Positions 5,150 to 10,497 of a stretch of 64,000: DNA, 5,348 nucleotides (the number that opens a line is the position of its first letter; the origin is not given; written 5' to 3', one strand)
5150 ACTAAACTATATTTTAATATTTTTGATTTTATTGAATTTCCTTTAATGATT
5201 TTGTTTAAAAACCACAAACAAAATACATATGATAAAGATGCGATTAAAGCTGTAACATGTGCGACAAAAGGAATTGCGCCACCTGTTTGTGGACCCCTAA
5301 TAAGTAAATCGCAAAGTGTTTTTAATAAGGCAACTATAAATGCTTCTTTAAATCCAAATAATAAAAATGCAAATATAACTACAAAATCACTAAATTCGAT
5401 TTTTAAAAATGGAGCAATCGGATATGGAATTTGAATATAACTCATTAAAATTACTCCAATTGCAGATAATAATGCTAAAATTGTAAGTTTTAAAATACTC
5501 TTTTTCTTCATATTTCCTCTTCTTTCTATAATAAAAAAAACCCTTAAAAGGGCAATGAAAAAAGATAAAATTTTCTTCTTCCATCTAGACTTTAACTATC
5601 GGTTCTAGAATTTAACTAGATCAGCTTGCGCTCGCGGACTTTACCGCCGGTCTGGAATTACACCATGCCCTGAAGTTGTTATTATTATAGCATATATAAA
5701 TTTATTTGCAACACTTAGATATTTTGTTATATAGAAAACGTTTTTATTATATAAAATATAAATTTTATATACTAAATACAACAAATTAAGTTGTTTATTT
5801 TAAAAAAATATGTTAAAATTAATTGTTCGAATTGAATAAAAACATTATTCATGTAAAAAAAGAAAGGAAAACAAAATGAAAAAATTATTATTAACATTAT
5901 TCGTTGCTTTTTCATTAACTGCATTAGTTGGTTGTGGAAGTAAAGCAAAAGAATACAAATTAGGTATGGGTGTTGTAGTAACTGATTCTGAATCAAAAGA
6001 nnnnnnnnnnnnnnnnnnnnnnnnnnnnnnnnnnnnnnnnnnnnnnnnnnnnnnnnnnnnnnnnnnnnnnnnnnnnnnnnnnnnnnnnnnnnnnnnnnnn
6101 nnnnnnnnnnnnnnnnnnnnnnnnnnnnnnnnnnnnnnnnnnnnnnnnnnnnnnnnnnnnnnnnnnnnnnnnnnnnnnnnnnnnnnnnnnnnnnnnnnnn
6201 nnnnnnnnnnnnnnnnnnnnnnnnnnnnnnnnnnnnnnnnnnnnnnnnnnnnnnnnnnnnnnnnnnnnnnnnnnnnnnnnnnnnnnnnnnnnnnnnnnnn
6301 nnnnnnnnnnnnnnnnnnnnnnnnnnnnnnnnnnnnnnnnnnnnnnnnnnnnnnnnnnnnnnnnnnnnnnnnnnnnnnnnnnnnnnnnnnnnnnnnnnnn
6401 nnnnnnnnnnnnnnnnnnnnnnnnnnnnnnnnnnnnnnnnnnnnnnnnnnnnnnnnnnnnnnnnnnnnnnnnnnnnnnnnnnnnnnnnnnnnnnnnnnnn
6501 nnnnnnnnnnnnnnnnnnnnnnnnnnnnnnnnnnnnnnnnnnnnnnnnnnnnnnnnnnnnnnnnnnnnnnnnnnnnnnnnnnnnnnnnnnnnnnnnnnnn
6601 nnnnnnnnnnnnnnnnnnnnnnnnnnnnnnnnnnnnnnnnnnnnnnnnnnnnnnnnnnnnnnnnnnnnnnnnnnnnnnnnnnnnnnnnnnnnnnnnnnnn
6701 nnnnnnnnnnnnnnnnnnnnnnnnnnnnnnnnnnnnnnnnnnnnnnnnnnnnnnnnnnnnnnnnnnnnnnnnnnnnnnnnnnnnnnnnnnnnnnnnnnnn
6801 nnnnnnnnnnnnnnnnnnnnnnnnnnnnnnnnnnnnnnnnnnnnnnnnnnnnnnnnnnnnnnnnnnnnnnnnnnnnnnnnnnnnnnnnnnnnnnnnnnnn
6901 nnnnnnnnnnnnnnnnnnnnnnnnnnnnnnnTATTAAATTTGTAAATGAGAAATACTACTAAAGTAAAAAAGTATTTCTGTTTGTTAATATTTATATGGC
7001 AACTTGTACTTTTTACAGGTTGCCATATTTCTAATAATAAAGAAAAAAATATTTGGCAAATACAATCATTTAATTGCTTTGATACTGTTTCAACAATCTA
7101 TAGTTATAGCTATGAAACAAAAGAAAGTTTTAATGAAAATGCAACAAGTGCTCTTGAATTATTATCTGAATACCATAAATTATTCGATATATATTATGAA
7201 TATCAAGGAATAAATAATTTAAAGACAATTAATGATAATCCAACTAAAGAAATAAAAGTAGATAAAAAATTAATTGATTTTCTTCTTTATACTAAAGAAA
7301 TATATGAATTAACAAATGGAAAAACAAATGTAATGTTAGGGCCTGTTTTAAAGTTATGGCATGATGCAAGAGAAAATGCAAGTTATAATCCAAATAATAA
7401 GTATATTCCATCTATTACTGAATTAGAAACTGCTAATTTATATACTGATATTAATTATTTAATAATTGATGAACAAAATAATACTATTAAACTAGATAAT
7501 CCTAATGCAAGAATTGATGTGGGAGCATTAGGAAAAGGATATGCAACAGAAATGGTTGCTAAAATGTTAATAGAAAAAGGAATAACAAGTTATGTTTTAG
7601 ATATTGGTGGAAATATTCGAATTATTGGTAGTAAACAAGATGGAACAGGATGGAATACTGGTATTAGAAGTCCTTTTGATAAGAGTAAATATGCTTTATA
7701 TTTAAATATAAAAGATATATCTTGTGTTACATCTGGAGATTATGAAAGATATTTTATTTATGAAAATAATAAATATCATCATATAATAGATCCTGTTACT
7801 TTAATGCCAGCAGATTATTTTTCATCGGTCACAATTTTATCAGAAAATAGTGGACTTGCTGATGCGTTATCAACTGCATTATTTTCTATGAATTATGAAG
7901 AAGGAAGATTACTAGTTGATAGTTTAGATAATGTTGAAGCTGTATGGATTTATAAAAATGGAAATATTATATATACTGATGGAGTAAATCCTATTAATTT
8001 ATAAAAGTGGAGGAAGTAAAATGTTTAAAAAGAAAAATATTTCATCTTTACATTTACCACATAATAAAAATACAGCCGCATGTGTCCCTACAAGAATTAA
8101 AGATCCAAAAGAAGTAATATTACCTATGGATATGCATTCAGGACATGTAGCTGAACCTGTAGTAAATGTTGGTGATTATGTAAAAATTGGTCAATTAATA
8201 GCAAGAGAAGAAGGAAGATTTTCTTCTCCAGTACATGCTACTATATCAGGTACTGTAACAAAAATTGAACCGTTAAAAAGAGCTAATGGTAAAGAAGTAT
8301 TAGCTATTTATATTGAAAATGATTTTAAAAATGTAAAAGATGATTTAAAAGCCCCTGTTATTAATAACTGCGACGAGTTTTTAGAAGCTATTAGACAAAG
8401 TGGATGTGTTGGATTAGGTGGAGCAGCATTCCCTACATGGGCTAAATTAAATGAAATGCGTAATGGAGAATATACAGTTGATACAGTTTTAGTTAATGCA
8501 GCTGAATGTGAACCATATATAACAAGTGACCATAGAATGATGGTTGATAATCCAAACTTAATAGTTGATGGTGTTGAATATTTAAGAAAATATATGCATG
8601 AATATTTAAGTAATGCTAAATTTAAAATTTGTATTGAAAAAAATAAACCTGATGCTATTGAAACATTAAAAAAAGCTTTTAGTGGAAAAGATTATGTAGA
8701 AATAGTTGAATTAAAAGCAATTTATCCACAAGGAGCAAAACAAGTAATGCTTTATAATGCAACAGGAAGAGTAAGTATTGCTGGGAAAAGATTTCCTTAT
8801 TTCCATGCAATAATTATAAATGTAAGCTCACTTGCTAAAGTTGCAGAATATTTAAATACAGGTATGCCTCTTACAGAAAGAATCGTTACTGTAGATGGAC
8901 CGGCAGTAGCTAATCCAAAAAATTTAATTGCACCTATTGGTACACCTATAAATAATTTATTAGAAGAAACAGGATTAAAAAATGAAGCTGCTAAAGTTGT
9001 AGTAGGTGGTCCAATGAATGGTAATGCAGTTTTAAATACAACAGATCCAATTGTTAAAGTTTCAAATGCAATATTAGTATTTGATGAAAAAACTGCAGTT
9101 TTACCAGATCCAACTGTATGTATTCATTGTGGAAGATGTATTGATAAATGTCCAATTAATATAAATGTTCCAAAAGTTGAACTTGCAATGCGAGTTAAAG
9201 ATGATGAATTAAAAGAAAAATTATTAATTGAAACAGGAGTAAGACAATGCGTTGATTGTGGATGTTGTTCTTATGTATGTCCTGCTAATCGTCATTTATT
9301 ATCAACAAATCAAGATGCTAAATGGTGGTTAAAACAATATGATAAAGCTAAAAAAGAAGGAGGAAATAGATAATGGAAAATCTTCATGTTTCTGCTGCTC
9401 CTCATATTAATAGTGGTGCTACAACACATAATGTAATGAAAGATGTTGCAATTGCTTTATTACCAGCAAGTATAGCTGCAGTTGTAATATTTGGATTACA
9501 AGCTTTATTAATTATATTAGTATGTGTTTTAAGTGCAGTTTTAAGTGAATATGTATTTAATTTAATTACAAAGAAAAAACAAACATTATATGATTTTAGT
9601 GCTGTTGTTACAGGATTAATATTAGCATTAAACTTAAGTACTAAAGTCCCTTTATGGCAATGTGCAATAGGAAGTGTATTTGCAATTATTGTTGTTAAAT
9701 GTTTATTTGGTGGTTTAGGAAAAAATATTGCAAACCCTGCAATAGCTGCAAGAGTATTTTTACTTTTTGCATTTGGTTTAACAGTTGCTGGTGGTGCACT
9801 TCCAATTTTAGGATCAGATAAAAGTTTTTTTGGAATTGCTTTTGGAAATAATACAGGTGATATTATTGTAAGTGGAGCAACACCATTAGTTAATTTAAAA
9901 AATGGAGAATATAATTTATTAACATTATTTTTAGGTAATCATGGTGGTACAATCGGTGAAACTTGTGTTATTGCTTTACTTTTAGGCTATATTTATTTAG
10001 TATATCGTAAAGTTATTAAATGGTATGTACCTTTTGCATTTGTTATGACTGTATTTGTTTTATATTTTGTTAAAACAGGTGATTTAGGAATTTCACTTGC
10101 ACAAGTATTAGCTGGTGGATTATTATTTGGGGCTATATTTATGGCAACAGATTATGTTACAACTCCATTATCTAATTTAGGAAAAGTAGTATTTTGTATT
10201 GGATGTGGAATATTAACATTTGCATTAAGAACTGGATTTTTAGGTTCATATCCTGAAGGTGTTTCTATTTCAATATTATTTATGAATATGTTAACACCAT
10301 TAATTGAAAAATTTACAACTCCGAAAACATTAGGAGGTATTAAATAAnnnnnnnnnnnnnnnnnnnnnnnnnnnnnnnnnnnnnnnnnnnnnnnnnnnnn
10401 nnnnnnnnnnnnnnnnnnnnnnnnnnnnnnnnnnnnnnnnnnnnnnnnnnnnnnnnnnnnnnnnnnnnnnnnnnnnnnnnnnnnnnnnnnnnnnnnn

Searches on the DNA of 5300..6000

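Call 67: search_rna_families(source=window, start=5300, end=6000, threshold=evalue, max_evalue=0.1, show_alignments=1)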
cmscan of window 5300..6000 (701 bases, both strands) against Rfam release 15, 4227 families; matches with E-value up to 0.1: 1.
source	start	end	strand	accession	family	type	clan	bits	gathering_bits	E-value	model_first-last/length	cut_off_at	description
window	5569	5681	-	RF00050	FMN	Cis-reg; riboswitch;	-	100.3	66.2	4.9e-24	1-138/138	no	FMN riboswitch aptamer (RFN element)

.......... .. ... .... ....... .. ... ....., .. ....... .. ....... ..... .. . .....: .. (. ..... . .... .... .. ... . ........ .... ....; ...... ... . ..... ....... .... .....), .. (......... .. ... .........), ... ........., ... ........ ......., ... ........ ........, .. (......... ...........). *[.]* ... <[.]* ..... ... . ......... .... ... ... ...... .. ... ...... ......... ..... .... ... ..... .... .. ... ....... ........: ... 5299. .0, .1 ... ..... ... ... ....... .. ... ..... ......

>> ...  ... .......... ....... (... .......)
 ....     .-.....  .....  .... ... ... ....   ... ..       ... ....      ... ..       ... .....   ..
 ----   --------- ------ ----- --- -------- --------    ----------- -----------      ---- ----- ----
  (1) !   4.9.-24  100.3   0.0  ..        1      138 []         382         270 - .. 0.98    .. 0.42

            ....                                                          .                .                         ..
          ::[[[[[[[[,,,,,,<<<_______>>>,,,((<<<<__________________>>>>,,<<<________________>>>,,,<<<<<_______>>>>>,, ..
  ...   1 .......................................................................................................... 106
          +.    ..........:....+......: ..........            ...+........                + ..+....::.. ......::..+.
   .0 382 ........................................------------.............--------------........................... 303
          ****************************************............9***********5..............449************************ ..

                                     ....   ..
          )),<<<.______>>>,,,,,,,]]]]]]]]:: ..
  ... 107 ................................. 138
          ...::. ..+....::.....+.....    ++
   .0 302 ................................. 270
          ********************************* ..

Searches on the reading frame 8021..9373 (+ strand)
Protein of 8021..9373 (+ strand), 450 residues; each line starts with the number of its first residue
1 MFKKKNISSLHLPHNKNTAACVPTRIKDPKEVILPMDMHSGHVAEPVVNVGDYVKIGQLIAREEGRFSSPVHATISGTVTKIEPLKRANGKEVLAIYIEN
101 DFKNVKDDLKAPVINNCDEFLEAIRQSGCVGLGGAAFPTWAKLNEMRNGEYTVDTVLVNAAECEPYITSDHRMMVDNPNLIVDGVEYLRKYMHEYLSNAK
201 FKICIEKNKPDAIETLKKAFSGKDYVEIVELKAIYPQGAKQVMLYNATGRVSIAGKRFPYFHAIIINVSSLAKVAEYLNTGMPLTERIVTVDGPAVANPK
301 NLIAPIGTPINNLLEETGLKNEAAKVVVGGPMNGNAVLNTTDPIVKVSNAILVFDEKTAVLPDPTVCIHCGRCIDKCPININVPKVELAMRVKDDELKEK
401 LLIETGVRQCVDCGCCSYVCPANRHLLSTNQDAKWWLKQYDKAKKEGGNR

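Call 3: search_protein_families(library=pfam, proteins=[window:8021-9373:+], max_evalue=0.01)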
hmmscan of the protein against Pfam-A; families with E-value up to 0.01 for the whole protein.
window:8021-9373:+ (450 aa): 15 families
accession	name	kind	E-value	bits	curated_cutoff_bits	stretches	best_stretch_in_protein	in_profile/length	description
PF01512.22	Complex1_51K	-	6e-36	124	31.2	1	124-275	1-149/150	Nuo51 FMN-binding domain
PF13375.12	RnfC_N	-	2e-24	86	25.6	1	10-102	7-100/101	RnfC Barrel sandwich hybrid domain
PF13237.11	Fer4_10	-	3.6e-08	33.7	25.5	1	362-421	4-53/53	4Fe-4S dicluster domain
PF13183.11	Fer4_8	-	3.8e-07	31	27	1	367-423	5-67/68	4Fe-4S dicluster domain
PF12838.12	Fer4_7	-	2.1e-06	28.5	27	1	367-423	2-51/52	4Fe-4S dicluster domain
PF13534.11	Fer4_17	-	2.4e-06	28.4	22.2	1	367-423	2-59/61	4Fe-4S dicluster domain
PF13187.11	Fer4_9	-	4.6e-06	27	27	1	367-423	2-50/52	4Fe-4S dicluster domain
PF17179.9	Fer4_22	-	6.6e-06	27.3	27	0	364-381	78-95/95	4Fe-4S dicluster domain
PF10531.15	SLBB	-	2.1e-05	24.7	27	1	288-332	1-51/55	SLBB domain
PF13484.11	Fer4_16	-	8.3e-05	23.7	30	1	367-423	2-66/66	4Fe-4S double cluster binding domain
PF00037.32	Fer4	-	0.00011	22.3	21.1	1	363-380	4-21/24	4Fe-4S binding domain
PF12797.12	Fer4_2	-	0.00043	20.5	24.5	0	360-378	3-21/22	4Fe-4S binding domain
PF25160.1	LdpA_Fe-S-bd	-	0.00082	19.5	27.6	0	366-380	27-41/49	LdpA Fe-S cluster-binding domain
PF12800.12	Fer4_4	-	0.0017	19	24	1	364-378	1-15/17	4Fe-4S binding domain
PF11973.14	NQRA_SLBB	-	0.003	18.5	27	1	288-337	1-49/51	NQRA C-terminal domain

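Call 4: search_protein_families(library=ncbifam, proteins=[window:8021-9373:+], max_evalue=0.01)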
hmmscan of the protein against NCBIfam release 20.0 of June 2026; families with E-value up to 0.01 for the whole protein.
window:8021-9373:+ (450 aa): 37 families (the best 25 are shown)
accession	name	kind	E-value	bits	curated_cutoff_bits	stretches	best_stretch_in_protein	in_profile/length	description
TIGR01945.1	rnfC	subfamily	1.5e-110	369.8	245.95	1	10-439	8-433/435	RnfABCDGE type electron transport complex subunit C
NF003454.1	PRK05035.1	equivalog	8.2e-97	325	345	1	10-445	10-443/556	electron transport complex subunit RsxC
NF041837.1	rnfC_Methano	equivalog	4.4e-54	184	650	2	228-438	221-427/438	Rnf electron transport complex subunit RnfC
TIGR04481.1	PR_assoc_PrdC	equivalog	1.6e-49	168.9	490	1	34-355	3-306/425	proline reductase-associated electron transfer protein PrdC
NF003761.0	PRK05352.1-4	equivalog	8.3e-16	57.7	450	1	26-358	26-332/449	Na(+)-translocating NADH-quinone reductase subunit A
TIGR01936.1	nqrA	equivalog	1.2e-10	40.9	321.05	1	28-352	25-323/446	NADH:ubiquinone reductase (Na(+)-transporting) subunit A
TIGR01959.1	nuoF_fam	equivalog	3.6e-10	38.8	558.65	1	99-185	20-103/410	NADH-quinone oxidoreductase subunit NuoF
NF003759.0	PRK05352.1-2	equivalog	4.5e-09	35.5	505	1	47-357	44-330/447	Na(+)-translocating NADH-quinone reductase subunit A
NF040763.1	FeFe_hydrog_A6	exception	4.9e-07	28.5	765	1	355-424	134-204/571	NADH-dependent [FeFe] hydrogenase, group A6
TIGR02512.1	FeFe_hydrog_A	subfamily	7.8e-07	28.3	405.95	1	362-423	4-65/375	[FeFe] hydrogenase, group A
NF042909.1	FMH_DH_FwdF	exception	1.3e-06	27.8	375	1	363-445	13-92/336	tungsten-dependent formylmethanofuran dehydrogenase subunit FwdF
NF058577.1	FdxA_fam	equivalog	2.2e-06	27.8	65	1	363-380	34-51/52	4Fe-4S ferredoxin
NF010120.0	PRK13596.1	equivalog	3.5e-06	25.8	389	1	110-185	33-109/433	NADH-quinone oxidoreductase subunit NuoF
TIGR00403.1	ndhI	equivalog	4.4e-06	26.4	302.35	1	366-425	63-119/183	NAD(P)H-quinone oxidoreductase subunit I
NF008436.0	PRK11278.1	equivalog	6e-06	25.4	749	1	115-186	46-118/448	NADH-quinone oxidoreductase subunit NuoF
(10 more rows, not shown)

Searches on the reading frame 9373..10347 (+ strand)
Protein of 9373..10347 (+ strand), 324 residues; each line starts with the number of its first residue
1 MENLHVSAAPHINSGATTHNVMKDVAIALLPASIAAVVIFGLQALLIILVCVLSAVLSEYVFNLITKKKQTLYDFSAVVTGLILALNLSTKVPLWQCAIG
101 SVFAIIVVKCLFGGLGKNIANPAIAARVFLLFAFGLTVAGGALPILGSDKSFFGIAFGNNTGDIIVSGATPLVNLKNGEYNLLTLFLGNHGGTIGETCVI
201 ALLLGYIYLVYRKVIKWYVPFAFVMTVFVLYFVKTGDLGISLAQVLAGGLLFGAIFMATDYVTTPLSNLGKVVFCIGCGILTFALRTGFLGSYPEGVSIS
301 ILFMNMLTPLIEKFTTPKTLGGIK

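Call 3: search_protein_families(library=pfam, proteins=[window:9373-10347:+], max_evalue=0.01)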
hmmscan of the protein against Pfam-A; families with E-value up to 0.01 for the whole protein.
window:9373-10347:+ (324 aa): 1 family
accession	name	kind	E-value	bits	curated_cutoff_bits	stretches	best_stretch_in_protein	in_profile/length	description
PF03116.20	NQR2_RnfD_RnfE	-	5.1e-98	328.5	27.7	1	6-321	2-296/296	NQR2, RnfD, RnfE family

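Call 4: search_protein_families(library=ncbifam, proteins=[window:9373-10347:+], max_evalue=0.01)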
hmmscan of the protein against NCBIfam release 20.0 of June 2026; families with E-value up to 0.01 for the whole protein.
window:9373-10347:+ (324 aa): 6 families
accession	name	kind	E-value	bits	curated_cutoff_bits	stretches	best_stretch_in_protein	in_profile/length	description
TIGR01946.1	rnfD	subfamily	2e-84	283.8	207.05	1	9-321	1-326/327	RnfABCDGE type electron transport complex subunit D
NF041838.1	rnfD_Methano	equivalog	6.7e-54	183.2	400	2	5-182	4-176/285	Rnf electron transport complex subunit RnfD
NF002011.0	PRK00816.1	equivalog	5.7e-53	180.2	415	2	4-139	3-140/352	electron transport complex subunit RsxD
NF003756.0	PRK05349.1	equivalog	1.4e-42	146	414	1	30-315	106-392/406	NADH:ubiquinone reductase (Na(+)-transporting) subunit B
TIGR01937.1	nqrB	equivalog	4.2e-40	137.9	349.9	1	32-315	108-405/413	NADH:ubiquinone reductase (Na(+)-transporting) subunit B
NF002181.0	PRK01024.1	equivalog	1.8e-33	116.1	792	2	178-316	342-495/503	Na(+)-transporting NADH-quinone reductase subunit B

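Call 96: search_solved_structures(query=window:9373-10347:+, max_evalue=1e-10, show_alignments=1)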
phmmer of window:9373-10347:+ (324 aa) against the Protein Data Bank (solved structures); distinct sequences matched with E-value up to 1e-10: 6.
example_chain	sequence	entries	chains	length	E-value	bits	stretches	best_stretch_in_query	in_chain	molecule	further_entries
7zc6_D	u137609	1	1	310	2.5e-80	273.5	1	6-324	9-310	RnfD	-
9eri_D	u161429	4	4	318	2.3e-65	224.3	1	3-321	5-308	Na(+)-translocating ferredoxin:NAD(+) oxidoreductase complex subunit D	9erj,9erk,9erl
8ahx_D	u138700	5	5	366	4.3e-54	187.3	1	2-321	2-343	Ion-translocating oxidoreductase complex subunit D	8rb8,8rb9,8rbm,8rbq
9lrr_B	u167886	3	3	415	5.4e-30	108.1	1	57-315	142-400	Na(+)-translocating NADH-quinone reductase subunit B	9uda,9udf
9ud3_B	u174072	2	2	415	1.3e-29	106.9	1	76-315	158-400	Na(+)-translocating NADH-quinone reductase subunit B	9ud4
7xk3_B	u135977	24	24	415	1.3e-29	106.8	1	76-315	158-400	Na(+)-translocating NADH-quinone reductase subunit B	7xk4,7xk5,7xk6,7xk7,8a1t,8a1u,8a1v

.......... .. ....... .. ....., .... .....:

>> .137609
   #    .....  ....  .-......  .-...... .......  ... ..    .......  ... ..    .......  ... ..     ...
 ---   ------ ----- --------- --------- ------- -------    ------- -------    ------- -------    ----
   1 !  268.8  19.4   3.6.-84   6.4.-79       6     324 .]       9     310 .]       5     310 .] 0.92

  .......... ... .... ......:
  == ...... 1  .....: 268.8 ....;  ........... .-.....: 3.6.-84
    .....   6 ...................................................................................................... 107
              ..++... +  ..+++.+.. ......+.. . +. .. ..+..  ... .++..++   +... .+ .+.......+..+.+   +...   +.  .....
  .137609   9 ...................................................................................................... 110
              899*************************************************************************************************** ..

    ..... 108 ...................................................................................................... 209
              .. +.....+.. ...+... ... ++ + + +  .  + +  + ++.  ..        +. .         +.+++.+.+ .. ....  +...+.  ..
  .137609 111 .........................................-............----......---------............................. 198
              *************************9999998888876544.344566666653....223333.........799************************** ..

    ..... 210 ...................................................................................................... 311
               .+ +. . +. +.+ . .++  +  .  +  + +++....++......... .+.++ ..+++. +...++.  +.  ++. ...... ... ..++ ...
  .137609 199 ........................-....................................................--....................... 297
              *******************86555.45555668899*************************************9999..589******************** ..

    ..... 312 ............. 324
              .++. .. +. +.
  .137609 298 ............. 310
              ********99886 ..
